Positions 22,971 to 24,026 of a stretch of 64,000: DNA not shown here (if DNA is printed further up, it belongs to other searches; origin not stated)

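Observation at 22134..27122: XoxF-type (lanthanide-signature) methanol dehydrogenase cassette with coupled pentapeptide-repeat and beta-propeller partners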

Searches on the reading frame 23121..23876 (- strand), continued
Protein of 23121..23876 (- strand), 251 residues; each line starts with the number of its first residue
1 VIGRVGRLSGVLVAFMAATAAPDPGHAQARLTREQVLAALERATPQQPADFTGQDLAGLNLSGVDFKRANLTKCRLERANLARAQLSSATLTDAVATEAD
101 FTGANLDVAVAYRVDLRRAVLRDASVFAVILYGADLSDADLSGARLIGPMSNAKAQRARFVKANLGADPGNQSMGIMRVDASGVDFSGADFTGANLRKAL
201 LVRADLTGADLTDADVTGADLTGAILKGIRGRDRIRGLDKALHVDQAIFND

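Call 13: find_encoding_contigs(protein=P0044, flank=10000, max_places=2)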
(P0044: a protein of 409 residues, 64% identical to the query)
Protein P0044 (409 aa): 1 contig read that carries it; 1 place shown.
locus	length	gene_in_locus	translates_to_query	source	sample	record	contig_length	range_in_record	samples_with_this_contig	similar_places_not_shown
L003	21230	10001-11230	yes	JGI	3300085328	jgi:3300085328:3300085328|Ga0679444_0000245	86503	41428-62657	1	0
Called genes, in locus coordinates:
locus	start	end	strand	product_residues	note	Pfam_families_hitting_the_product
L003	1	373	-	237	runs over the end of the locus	PF04476:4HFCP_synth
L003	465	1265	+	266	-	PF00106:adh_short, PF08659:KR (weak), PF13561:adh_short_C2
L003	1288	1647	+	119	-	PF01329:Pterin_4a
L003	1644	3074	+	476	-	PF20123:DUF6513, PF00809:Pterin_bind (weak), PF14251:PterinBD-DUF4346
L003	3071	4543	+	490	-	PF04715:, PF00425:Chorismate_bind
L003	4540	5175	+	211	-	PF00117:GATase, PF07722:Peptidase_C26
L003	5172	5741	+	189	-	PF04289:DUF447_N, PF20766:DUF447_C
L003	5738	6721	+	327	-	PF00288:GHMP_kinases_N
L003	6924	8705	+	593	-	PF01011:PQQ, PF13570:Beta-prop_ACSF4 (faint), PF13360:PQQ_2, PF01011:PQQ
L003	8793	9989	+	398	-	PF13442:Cytochrome_CBB3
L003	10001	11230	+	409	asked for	PF11684:DUF3280, PF00805:Pentapeptide (weak), PF13576:Pentapeptide_3 (faint), PF13599:Pentapeptide_4 (faint), PF00805:Pentapeptide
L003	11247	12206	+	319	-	-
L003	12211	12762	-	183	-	PF04173:DoxD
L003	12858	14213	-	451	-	PF10396:TrmE_N, PF12631:MnmE_helical, PF01926:MMR_HSR1, PF02421:FeoB_N (weak)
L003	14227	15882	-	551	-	PF14849:YidC_periplas, PF02096:60KD_IMP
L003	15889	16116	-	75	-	PF01809:YidD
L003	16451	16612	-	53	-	PF00468:Ribosomal_L34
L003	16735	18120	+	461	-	PF11638:DnaA_N (weak), PF00308:Bac_DnaA, PF01695:IstB_IS21 (weak), PF08299:Bac_DnaA_C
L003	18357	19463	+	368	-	PF00712:DNA_pol3_beta, PF02767:DNA_pol3_beta_2, PF02768:DNA_pol3_beta_3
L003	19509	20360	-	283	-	PF00912:Transgly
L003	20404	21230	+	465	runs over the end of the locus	PF00069:Pkinase, PF01636:APH (faint), PF07714:PK_Tyr_Ser-Thr, PF03109:ABC1 (weak), PF14531:Kinase-like (weak)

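Call 14: find_encoding_contigs(protein=P0061, flank=10000, max_places=2)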
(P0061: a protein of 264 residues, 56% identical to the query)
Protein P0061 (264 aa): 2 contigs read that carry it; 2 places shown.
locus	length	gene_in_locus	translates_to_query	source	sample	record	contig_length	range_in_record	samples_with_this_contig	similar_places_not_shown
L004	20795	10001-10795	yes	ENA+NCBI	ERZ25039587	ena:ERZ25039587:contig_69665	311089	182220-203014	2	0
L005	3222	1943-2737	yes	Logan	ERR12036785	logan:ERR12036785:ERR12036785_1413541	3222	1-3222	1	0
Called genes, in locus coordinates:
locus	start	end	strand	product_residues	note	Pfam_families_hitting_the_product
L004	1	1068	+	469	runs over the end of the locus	PF00512:HisKA, PF02518:HATPase_c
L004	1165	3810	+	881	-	PF00069:Pkinase, PF03109:ABC1 (faint), PF07714:PK_Tyr_Ser-Thr, PF00515:TPR_1 (faint), PF07719:TPR_2 (faint), PF13181:TPR_8 (faint), PF13424:TPR_12 (faint), PF13428:TPR_14 (faint), +1 more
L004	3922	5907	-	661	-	PF01432:Peptidase_M3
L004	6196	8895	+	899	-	PF00069:Pkinase, PF07714:PK_Tyr_Ser-Thr, PF00515:TPR_1 (faint), PF07719:TPR_2 (faint), PF13371:TPR_9 (faint), PF13414:TPR_11 (weak), PF14559:TPR_19 (weak), PF13432:TPR_16 (weak), +3 more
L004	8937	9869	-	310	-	PF08240:ADH_N, PF00107:ADH_zinc_N, PF13602:ADH_zinc_N_2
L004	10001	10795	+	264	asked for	PF13576:Pentapeptide_3 (faint), PF00805:Pentapeptide, PF13599:Pentapeptide_4 (weak), PF00805:Pentapeptide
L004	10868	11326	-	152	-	PF13473:Cupredoxin_1 (faint), PF00127:Copper-bind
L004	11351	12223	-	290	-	-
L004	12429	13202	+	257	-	PF12833:HTH_18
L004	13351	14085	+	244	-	PF14224:DUF4331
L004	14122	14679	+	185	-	PF14224:DUF4331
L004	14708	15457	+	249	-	PF13432:TPR_16 (weak), PF14559:TPR_19 (weak)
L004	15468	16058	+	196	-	PF07719:TPR_2 (faint)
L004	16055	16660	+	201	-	PF13795:HupE_UreJ_2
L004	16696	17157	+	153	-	PF20420:DUF6702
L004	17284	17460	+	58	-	-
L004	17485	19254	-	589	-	PF00723:Glyco_hydro_15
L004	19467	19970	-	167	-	-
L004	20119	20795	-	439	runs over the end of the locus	PF00149:Metallophos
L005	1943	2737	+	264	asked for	PF13576:Pentapeptide_3 (faint), PF00805:Pentapeptide, PF13599:Pentapeptide_4 (weak), PF00805:Pentapeptide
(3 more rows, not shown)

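Call 15: find_encoding_contigs(protein=P0101, flank=10000, max_places=2)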
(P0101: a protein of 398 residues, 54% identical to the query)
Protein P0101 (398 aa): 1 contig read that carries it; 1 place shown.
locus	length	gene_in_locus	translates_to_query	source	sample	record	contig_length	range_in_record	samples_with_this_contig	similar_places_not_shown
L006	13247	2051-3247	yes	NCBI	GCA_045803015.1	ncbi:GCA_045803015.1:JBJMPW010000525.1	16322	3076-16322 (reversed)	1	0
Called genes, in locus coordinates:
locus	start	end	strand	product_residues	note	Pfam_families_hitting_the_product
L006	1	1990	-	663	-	PF04879:Molybdop_Fe4S4 (faint), PF00384:Molybdopterin, PF01568:Molydop_binding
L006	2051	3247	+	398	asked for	PF11684:DUF3280, PF00805:Pentapeptide, PF13576:Pentapeptide_3 (faint), PF13599:Pentapeptide_4 (faint), PF00805:Pentapeptide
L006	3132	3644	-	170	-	-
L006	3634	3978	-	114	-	PF13473:Cupredoxin_1, PF00116:COX2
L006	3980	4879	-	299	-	PF00149:Metallophos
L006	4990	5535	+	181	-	PF04542:Sigma70_r2, PF08281:Sigma70_r4_2, PF04545:Sigma70_r4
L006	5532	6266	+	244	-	PF13490:zf-HC2 (weak)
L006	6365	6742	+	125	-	-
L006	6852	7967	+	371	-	PF14870:PSII_BNR (faint), PF15902:Sortilin-Vps10 (faint)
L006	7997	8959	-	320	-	PF02518:HATPase_c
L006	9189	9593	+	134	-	-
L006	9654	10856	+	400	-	PF07005:SBD_N, PF17042:NBD_C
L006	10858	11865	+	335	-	PF04166:PdxA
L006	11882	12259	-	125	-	-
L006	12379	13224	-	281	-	PF01370:Epimerase (faint), PF05368:NmrA, PF13460:NAD_binding_10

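Call 24: search_dna_similar(query=window:23121-23876:-, collection=plasmids, mode=protein, max_rows=40, max_evalue=1e-8)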
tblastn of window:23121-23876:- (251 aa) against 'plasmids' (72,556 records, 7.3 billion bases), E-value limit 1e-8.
Records with a match: 68; places in all: 95; records where one place covers at least 80% of the query: 0.
Best place of each record, by identity: <60% 68.
By first word of the organism name: Nostoc 11; Azospirillum 7; Acaryochloris 7; Streptomyces 5; Rhodococcus 2; Methylocella 2; Methylorubrum 2; Allocoleopsis 2; Corynebacterium 2; Ralstonia 2; and 24 more.
By predicted mobility (MOB-suite, as given by PLSDB): non-mobilizable 46; mobilizable 15; conjugative 7.
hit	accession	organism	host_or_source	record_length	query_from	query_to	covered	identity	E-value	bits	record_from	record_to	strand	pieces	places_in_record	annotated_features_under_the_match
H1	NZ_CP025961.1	Rhodococcus qingshengii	cell culture,soil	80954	16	202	75%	36.4%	4e-11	70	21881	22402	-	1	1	pentapeptide repeat-containing protein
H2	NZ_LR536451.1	Methylocella tundrae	-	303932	24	196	69%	38.1%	2e-22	103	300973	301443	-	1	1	pentapeptide repeat-containing protein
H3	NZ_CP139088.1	Methylocella tundrae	Single cell,tundra wetland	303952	24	196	69%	38.1%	2e-22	103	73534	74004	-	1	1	pentapeptide repeat-containing protein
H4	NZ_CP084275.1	Caballeronia grimmiae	Leptoglossus zonatus,Cell culture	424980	20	203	73%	35.7%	8e-10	66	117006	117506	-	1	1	DUF2169 domain-containing protein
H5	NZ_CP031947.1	Ruegeria sp. AD91A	-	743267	2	199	79%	32.9%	2e-12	74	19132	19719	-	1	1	pentapeptide repeat-containing protein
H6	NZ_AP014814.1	Methylorubrum populi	-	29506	39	201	65%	39.9%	1e-18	92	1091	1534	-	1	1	none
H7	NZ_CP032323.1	Azospirillum argentinense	soil sample,Agricultural field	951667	5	201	78%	32.9%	1e-9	66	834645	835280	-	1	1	pentapeptide repeat-containing protein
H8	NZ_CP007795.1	Azospirillum argentinense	Triticum aestivum L.,Root,wheat ...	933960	5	201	78%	32.9%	2e-9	64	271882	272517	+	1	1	pentapeptide repeat-containing protein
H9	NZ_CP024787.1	Nostoc flagelliforme CCNUN1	cell culture,desert soil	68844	29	202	69%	37.1%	1e-10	68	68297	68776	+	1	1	pentapeptide repeat-containing protein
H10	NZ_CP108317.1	Streptomyces sp. NBC_00005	-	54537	33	203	68%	37.4%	3e-11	70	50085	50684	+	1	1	pentapeptide repeat-containing protein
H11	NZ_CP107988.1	Streptomyces canus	-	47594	28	199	69%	37.1%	3e-13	76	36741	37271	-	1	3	pentapeptide repeat-containing protein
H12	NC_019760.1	Allocoleopsis franciscana PCC 7113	-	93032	15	201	75%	34.1%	5e-11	70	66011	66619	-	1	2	pentapeptide repeat-containing protein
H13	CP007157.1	Corynebacterium falsenii DSM 44353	-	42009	31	201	68%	37.3%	5e-12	72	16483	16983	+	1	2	hypothetical protein (x2)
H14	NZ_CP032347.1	Azospirillum brasilense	soil sample,Agricultural field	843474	5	201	78%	32.3%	5e-9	64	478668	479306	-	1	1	pentapeptide repeat-containing protein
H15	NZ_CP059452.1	Azospirillum brasilense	Prokaryotes,soil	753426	5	201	78%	32.3%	7e-9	63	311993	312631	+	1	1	pentapeptide repeat-containing protein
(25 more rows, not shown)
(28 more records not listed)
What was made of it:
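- Tried and rejected: Plasmid collection search with the PRP (call 24).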

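Call 25: get_annotated_region(hit=H2, flank=7000)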
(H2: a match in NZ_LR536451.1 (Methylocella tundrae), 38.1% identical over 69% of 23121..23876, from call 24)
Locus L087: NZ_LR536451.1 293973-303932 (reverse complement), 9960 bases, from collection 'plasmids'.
description: Methylocella tundrae isolate MTUNDRAET4 annotated genome plasmid 2
organism: Methylocella tundrae (NCBI taxid 227605)
taxonomy: Bacteria; Pseudomonadota; Alphaproteobacteria; Hyphomicrobiales; Beijerinckiaceae; Methylocella; Methylocella tundrae
host: -; source: -; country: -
typing (MOB-suite, as given by PLSDB): non-mobilizable
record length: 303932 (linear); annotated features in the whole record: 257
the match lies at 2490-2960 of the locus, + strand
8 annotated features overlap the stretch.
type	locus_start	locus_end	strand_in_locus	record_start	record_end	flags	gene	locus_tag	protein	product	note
CDS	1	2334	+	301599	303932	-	-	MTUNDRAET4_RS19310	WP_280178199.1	HAD-IC family P-type ATPase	-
CDS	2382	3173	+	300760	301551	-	-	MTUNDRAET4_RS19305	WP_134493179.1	pentapeptide repeat-containing protein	-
CDS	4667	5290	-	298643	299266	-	-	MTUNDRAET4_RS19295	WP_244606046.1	class I SAM-dependent methyltransferase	-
CDS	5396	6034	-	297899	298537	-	-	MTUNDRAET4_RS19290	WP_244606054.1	ATP-binding cassette domain-containing protein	-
CDS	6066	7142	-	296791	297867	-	-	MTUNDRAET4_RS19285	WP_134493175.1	ABC transporter transmembrane domain-containing protein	GO:0055085 - transmembrane transport [Evidence IEA]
CDS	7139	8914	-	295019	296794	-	cydD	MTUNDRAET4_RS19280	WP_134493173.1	thiol reductant ABC exporter subunit CydD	GO:0033228 - cysteine export across plasma membrane [Evidence IEA]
CDS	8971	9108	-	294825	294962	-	cydX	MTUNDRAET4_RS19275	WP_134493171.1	cytochrome bd-I oxidase subunit CydX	-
CDS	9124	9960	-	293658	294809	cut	cydB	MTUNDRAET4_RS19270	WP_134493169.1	cytochrome d ubiquinol oxidase subunit II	-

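Call 26: get_annotated_region(hit=H7, flank=7000)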
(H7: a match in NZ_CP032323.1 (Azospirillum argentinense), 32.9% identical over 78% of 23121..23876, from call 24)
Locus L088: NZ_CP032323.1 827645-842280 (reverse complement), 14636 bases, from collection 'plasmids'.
description: Azospirillum argentinense strain MTCC4035 plasmid p2, complete sequence
organism: Azospirillum argentinense (NCBI taxid 2970906)
taxonomy: Bacteria; Pseudomonadota; Alphaproteobacteria; Rhodospirillales; Azospirillaceae; Azospirillum; Azospirillum argentinense
host: -; source: soil sample,Agricultural field; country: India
typing (MOB-suite, as given by PLSDB): non-mobilizable
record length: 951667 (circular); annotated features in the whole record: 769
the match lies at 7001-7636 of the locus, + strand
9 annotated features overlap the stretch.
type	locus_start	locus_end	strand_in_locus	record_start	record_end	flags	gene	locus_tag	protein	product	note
CDS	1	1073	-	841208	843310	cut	-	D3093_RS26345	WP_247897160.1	response regulator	GO:0000160 - phosphorelay signal transduction system [Evidence IEA]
CDS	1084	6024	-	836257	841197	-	-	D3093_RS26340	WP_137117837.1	HAMP domain-containing protein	GO:0007165 - signal transduction [Evidence IEA]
CDS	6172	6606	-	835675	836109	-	-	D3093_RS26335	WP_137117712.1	response regulator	GO:0000160 - phosphorelay signal transduction system [Evidence IEA]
CDS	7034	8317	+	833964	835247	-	-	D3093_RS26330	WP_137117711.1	pentapeptide repeat-containing protein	-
CDS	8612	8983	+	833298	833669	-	-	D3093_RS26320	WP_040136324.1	cytochrome c family protein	-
CDS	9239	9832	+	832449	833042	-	-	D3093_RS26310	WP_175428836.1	DUF4142 domain-containing protein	-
CDS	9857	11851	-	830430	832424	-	-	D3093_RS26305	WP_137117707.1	cache domain-containing protein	-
CDS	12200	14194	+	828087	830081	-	-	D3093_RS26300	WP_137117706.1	methyl-accepting chemotaxis protein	GO:0007165 - signal transduction [Evidence IEA]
CDS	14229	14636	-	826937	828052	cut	-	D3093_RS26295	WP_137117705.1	prohibitin family protein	-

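Call 27: get_annotated_region(hit=H5, flank=7000)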
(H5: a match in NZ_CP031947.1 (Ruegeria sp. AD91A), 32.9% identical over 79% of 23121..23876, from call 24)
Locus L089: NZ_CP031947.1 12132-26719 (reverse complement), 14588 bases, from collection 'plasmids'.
description: Ruegeria sp. AD91A plasmid unnamed1, complete sequence
organism: Ruegeria sp. AD91A (NCBI taxid 2293862)
taxonomy: Bacteria; Pseudomonadota; Alphaproteobacteria; Rhodobacterales; Roseobacteraceae; Ruegeria; Ruegeria sp. AD91A
host: -; source: -; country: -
typing (MOB-suite, as given by PLSDB): non-mobilizable
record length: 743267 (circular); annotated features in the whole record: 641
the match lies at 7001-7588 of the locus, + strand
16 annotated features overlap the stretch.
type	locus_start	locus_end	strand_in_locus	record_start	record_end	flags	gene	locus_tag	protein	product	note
CDS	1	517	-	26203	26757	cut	-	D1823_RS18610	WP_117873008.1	PQQ-dependent catabolism-associated CXXCW motif protein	-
CDS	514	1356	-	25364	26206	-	-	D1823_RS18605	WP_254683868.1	substrate-binding domain-containing protein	-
CDS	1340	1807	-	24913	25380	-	-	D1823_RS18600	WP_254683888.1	c-type cytochrome, methanol metabolism-related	-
CDS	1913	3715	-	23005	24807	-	-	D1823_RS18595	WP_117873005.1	lanthanide-dependent methanol dehydrogenase XoxF5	-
CDS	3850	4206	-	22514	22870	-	-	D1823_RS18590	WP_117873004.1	cytochrome c family protein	-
CDS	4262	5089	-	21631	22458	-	fghA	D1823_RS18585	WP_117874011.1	S-formylglutathione hydrolase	GO:0046292 - formaldehyde metabolic process [Evidence IEA]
CDS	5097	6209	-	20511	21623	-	-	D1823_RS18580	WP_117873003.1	S-(hydroxymethyl)glutathione dehydrogenase/class III alcohol dehydrogenase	GO:0006113 - fermentation [Evidence IEA]; GO:0009404 - toxin metabolic process [Evidence IEA]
CDS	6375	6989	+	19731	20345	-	-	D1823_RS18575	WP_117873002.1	hypothetical protein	-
CDS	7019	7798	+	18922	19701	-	-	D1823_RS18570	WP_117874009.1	pentapeptide repeat-containing protein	-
CDS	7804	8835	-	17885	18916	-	-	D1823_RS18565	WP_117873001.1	quinoprotein relay system zinc metallohydrolase 2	-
CDS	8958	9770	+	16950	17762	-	-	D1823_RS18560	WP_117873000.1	quinoprotein dehydrogenase-associated SoxYZ-like carrier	-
CDS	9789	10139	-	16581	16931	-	-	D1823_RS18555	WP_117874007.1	hypothetical protein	-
CDS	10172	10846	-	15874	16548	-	-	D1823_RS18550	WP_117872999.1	hypothetical protein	-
CDS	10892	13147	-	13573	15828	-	-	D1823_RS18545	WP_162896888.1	PAS-domain containing protein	-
CDS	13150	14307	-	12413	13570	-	-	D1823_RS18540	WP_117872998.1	FIST N-terminal domain-containing protein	-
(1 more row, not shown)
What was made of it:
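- The Ruegeria XoxF5 cluster (call 27).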

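Call 28: search_protein_families(library=pfam, proteins=[L089:6375-6989:+, L089:7019-7798:+, L088:7034-8317:+, L088:8612-8983:+, L087:2382-3173:+, L089:9789-10139:-, L089:10172-10846:-], max_evalue=0.01)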
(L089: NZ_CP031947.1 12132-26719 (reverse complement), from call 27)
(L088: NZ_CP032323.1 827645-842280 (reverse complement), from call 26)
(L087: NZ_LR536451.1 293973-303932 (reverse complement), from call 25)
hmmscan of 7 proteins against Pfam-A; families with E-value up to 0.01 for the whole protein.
L089:6375-6989:+ (204 aa): 0 families

L089:7019-7798:+ (259 aa): 4 families
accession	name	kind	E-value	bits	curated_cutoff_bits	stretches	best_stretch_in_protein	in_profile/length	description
PF00805.28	Pentapeptide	-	4.5e-36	122.4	20.2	6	200-239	1-40/40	Pentapeptide repeats (8 copies)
PF13599.13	Pentapeptide_4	-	3e-19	69.3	38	4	82-151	8-73/78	Pentapeptide repeat region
PF13576.12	Pentapeptide_3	-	3.1e-16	59.7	27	1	199-240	3-47/48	Pentapeptide repeats (9 copies)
PF25296.1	Decapeptide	-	0.0013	19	45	0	181-241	11-71/74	Decapeptide repeat region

L088:7034-8317:+ (427 aa): 5 families
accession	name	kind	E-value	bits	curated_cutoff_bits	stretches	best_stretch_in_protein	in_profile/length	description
PF00805.28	Pentapeptide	-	7.2e-72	236.8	20.2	11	154-192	1-39/40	Pentapeptide repeats (8 copies)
PF13599.13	Pentapeptide_4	-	9.9e-40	134.9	38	5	279-342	12-75/78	Pentapeptide repeat region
PF13576.12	Pentapeptide_3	-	1.1e-31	109.3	27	7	177-219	2-47/48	Pentapeptide repeats (9 copies)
PF25296.1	Decapeptide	-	5.1e-13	49.1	45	2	139-199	10-70/74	Decapeptide repeat region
PF23894.2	LD_SV2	-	2.3e-09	37.9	29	2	274-325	41-92/92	SV2A/B/C luminal domain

L088:8612-8983:+ (123 aa): 2 families
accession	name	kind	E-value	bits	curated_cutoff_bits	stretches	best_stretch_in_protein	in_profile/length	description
PF00034.26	Cytochrom_C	-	1.4e-10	42.8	21.3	1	26-121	2-88/90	Cytochrome c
PF13442.11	Cytochrome_CBB3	-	0.0017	19.1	27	1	24-84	2-60/68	Cytochrome C oxidase, cbb3-type, subunit III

L087:2382-3173:+ (263 aa): 5 families
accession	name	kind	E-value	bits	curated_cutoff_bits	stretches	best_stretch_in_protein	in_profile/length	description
PF00805.28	Pentapeptide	-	1.4e-33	114.4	20.2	5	197-228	7-38/40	Pentapeptide repeats (8 copies)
PF13599.13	Pentapeptide_4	-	8.5e-18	64.6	38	2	177-245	2-70/78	Pentapeptide repeat region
PF13576.12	Pentapeptide_3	-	1.3e-14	54.6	27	3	201-241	4-47/48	Pentapeptide repeats (9 copies)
PF25296.1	Decapeptide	-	1.7e-07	31.4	45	0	111-145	10-44/74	Decapeptide repeat region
PF00058.23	Ldl_recept_b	-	0.00011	23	21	0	203-230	5-30/42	Low-density lipoprotein receptor repeat class B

L089:9789-10139:- (116 aa): 0 families

L089:10172-10846:- (224 aa): 0 families
